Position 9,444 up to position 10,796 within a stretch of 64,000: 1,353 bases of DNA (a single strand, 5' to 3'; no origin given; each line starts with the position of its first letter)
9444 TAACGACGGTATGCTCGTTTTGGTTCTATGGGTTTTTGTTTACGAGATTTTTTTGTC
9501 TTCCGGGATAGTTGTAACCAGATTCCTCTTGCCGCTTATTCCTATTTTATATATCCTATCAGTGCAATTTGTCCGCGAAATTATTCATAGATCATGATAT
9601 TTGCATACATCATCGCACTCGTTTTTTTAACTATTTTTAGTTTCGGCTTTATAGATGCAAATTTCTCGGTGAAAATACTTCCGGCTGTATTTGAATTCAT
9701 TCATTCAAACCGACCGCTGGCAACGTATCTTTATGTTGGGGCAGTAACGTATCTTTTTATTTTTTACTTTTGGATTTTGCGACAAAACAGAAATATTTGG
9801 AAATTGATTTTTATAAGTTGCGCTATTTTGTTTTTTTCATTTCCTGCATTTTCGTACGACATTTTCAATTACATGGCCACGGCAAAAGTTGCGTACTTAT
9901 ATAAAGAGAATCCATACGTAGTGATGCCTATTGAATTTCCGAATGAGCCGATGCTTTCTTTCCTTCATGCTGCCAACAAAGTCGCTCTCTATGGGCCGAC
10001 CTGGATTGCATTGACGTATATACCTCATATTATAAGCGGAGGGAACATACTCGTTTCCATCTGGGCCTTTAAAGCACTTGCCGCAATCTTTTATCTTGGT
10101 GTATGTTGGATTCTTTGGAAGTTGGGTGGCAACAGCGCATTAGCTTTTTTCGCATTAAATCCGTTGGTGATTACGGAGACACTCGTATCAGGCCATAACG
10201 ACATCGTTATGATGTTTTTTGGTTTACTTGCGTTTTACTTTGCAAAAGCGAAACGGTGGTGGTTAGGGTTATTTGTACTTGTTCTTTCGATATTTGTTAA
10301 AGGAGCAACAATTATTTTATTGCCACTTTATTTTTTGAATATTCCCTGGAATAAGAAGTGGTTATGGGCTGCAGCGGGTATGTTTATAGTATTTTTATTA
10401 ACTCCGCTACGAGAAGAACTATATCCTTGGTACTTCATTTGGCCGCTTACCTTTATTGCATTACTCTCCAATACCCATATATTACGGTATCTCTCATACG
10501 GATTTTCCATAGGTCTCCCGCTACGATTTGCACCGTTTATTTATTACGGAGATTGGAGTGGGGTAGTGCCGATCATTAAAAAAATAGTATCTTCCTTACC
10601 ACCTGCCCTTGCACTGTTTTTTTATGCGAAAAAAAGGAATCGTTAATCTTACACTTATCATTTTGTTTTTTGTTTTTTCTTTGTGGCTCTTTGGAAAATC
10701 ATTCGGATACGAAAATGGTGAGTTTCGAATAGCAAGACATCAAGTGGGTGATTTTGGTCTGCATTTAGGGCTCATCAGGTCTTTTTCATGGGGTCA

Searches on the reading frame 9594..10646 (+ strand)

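Call 46: search_protein_families(library=pfam, proteins=[window:9594-10646:+], max_evalue=0.01)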
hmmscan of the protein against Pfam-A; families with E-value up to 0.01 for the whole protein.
window:9594-10646:+ (350 aa): 1 family
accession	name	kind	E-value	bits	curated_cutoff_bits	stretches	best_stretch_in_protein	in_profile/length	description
PF09594.16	GT87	-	2.1e-05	24.9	25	1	132-322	2-191/237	Glycosyltransferase family 87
